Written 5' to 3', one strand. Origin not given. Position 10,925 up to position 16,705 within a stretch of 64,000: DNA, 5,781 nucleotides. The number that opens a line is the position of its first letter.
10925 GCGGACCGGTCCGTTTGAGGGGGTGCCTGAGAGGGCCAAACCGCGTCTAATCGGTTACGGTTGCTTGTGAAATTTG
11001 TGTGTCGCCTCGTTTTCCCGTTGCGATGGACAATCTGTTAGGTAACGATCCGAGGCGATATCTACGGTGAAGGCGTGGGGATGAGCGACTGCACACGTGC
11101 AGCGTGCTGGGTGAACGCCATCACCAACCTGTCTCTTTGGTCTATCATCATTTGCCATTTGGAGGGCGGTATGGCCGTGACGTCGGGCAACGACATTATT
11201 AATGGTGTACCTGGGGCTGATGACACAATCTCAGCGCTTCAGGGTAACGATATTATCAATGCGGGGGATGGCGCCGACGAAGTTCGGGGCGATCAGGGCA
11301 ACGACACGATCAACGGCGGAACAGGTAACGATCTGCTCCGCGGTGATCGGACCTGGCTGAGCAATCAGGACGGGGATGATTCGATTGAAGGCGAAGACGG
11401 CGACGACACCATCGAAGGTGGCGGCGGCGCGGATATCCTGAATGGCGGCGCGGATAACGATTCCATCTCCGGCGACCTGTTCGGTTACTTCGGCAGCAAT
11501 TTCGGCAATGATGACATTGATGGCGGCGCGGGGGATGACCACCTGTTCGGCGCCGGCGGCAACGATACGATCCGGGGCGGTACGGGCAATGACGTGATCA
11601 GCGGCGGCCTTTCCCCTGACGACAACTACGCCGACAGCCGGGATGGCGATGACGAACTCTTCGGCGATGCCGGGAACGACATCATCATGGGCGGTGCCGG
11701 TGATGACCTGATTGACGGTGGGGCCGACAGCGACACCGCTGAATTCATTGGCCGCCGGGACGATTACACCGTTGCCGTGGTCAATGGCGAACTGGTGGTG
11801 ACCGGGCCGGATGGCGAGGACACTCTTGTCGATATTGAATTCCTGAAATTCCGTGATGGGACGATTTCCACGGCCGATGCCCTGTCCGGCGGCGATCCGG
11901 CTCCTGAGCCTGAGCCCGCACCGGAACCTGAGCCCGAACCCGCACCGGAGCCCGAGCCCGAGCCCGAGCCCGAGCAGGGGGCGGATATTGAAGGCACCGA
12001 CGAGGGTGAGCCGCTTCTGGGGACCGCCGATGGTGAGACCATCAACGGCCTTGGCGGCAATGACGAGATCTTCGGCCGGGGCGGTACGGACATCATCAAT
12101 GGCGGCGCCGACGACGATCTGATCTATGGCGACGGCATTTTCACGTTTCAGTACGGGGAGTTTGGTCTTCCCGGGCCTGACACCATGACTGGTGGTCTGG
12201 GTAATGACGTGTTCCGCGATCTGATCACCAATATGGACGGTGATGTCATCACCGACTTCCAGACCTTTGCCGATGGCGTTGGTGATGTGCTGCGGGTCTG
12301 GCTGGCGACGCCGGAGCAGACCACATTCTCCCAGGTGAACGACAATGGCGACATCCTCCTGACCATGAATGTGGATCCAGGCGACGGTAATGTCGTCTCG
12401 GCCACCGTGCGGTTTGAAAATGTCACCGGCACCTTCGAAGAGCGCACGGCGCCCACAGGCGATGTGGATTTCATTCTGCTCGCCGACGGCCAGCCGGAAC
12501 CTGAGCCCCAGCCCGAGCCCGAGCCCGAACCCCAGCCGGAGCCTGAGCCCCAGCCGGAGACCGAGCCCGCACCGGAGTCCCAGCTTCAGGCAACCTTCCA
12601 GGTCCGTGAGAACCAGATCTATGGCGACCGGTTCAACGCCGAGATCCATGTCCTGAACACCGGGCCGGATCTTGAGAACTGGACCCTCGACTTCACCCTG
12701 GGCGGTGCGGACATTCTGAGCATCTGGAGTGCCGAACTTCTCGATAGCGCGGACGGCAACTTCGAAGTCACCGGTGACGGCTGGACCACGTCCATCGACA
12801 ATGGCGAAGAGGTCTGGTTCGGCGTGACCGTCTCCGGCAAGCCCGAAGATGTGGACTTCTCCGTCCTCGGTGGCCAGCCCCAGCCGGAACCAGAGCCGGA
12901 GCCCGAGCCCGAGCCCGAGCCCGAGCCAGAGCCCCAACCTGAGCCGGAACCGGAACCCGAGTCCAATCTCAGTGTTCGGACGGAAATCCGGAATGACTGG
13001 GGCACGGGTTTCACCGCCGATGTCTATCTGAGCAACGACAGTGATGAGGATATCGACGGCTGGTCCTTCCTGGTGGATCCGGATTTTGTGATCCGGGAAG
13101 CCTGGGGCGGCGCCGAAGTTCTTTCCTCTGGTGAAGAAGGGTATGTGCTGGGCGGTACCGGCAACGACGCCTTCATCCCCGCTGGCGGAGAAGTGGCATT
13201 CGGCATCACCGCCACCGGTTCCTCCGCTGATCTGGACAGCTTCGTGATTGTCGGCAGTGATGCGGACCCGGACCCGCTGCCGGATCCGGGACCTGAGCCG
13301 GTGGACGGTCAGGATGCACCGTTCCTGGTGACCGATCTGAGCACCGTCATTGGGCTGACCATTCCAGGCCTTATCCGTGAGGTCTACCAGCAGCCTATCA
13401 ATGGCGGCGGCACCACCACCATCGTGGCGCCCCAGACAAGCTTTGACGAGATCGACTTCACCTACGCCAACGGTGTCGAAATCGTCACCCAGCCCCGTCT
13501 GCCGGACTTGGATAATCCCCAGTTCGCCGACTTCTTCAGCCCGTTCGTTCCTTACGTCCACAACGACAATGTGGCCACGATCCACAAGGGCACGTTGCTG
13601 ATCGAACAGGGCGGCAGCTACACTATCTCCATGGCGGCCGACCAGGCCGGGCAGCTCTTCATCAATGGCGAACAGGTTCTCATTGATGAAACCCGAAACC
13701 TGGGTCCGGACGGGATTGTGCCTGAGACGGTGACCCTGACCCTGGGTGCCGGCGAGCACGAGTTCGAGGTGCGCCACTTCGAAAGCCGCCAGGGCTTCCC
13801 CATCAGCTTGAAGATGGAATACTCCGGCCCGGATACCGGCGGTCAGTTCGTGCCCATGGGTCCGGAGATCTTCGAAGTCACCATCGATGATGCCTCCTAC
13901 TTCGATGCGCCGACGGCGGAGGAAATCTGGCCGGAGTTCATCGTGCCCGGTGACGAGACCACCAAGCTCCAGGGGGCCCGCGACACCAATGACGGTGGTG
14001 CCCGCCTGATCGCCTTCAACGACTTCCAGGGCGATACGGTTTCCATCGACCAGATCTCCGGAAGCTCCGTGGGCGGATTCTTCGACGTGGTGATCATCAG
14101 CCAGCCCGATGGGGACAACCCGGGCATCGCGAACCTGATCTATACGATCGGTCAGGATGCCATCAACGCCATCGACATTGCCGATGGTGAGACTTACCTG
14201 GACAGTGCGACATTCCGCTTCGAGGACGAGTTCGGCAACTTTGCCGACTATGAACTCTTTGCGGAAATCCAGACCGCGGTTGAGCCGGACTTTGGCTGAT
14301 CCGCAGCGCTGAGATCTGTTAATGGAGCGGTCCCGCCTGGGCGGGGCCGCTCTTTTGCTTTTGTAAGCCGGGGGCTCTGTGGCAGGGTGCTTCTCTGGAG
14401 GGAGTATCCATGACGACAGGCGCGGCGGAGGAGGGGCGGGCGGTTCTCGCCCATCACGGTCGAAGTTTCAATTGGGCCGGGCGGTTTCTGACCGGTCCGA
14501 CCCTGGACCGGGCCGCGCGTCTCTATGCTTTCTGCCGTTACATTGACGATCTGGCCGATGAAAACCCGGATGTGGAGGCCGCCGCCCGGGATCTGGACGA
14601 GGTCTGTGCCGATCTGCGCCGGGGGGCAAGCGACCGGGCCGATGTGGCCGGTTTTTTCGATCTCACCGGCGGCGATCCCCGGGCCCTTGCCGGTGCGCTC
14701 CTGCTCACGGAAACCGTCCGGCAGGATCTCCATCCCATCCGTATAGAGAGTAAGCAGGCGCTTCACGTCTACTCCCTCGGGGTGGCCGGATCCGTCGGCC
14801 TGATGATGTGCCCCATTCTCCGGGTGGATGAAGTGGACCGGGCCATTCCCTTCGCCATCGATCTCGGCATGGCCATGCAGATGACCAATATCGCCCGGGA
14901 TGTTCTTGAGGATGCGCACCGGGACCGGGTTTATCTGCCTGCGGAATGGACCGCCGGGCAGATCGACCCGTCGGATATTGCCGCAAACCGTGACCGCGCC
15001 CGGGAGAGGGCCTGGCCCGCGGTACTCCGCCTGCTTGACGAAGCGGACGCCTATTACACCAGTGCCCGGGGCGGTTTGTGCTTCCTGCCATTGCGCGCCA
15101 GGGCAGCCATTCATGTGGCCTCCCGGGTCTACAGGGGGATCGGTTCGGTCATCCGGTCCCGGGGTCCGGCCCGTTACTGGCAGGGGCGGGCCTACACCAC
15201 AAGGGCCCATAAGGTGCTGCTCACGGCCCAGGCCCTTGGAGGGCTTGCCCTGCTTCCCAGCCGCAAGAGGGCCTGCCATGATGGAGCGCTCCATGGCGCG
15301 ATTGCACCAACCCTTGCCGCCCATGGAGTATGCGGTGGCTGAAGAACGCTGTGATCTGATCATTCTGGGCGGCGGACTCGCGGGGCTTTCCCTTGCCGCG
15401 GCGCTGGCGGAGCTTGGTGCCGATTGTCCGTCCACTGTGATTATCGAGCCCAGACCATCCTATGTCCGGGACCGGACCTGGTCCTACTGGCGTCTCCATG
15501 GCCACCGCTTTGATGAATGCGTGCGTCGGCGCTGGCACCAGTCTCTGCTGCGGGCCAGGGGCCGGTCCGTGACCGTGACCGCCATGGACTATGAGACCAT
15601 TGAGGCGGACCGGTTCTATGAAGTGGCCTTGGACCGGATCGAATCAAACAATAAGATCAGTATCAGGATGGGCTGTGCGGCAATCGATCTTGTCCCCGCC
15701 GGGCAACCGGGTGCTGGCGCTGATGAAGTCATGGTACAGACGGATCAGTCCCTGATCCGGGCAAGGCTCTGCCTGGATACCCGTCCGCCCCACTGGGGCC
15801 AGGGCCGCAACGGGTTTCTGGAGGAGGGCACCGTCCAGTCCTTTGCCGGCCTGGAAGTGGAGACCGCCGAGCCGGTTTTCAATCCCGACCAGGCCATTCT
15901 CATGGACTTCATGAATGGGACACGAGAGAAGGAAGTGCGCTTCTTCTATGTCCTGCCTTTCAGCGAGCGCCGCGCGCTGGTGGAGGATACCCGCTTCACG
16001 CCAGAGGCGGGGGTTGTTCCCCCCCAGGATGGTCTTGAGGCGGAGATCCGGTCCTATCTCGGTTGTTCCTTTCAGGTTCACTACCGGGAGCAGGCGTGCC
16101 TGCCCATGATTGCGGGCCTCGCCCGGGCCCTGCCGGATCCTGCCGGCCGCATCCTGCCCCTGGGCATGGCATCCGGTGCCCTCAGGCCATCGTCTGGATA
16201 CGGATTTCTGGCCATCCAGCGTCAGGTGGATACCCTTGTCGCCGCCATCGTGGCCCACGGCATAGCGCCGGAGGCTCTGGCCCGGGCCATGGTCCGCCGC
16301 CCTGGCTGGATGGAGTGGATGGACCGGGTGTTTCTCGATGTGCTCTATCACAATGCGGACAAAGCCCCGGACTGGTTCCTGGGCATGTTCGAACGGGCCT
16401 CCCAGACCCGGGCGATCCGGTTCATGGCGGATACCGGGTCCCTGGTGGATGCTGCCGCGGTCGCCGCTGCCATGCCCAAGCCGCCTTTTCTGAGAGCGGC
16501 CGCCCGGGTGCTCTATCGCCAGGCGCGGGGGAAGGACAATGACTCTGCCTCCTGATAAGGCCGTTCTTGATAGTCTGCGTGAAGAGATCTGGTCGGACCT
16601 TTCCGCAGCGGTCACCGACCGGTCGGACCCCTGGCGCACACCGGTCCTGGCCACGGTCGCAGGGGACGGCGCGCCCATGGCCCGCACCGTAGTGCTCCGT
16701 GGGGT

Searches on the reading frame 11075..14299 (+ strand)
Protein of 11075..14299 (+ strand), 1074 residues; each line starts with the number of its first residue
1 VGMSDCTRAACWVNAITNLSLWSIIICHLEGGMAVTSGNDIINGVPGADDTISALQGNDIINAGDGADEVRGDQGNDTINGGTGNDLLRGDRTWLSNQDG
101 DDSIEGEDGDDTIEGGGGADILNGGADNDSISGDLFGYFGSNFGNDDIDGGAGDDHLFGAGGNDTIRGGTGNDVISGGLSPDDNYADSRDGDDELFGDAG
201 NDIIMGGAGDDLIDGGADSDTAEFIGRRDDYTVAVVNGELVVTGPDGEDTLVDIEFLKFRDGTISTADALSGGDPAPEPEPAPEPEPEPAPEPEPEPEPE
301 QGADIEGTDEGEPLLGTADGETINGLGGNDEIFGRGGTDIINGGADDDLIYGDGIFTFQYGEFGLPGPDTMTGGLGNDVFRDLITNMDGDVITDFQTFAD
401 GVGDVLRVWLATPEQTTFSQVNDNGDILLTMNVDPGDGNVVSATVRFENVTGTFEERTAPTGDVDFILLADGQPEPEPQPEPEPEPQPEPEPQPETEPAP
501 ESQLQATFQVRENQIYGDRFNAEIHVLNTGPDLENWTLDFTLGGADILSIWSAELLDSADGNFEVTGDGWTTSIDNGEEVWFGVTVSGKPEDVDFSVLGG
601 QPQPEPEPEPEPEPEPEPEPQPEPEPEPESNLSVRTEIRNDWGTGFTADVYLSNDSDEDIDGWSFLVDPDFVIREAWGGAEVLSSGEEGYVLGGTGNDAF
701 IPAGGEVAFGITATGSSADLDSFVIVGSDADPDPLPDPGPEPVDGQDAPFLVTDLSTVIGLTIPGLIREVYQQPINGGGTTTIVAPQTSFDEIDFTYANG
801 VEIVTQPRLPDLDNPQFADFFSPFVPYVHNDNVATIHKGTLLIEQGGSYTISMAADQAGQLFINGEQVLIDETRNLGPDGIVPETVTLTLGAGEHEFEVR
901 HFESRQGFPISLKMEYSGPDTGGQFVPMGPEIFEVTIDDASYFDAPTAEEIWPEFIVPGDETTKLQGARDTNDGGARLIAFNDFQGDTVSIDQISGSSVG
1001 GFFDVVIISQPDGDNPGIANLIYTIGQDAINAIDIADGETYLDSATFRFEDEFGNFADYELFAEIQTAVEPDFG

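Call 62: search_protein_families(library=pfam, proteins=[window:11075-14299:+], max_evalue=0.0001)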
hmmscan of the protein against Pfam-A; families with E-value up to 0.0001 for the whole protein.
window:11075-14299:+ (1074 aa): 4 families
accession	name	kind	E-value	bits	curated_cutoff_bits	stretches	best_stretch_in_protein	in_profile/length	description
PF00353.25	HemolysinCabind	-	8.3e-35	118.8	23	4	99-131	4-36/36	RTX calcium-binding nonapeptide repeat (4 copies)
PF05887.16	Trypan_PARP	-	2.2e-20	73.4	100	3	601-629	58-112/134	Procyclic acidic repetitive protein (PARP)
PF00553.25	CBM_2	-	1.1e-17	64.6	24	2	636-726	5-97/101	Cellulose binding domain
PF07691.17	PA14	-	5e-10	39.8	24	1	814-922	27-139/147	PA14 domain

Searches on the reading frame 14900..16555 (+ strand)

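Call 62: search_protein_families(library=pfam, proteins=[window:14900-16555:+], max_evalue=0.0001)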
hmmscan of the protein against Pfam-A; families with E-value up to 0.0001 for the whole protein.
window:14900-16555:+ (551 aa): 1 family
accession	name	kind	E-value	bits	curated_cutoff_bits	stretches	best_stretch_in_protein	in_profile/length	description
PF05834.18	Lycopene_cycl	-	3e-54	185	23.4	1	152-534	1-379/380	Lycopene cyclase protein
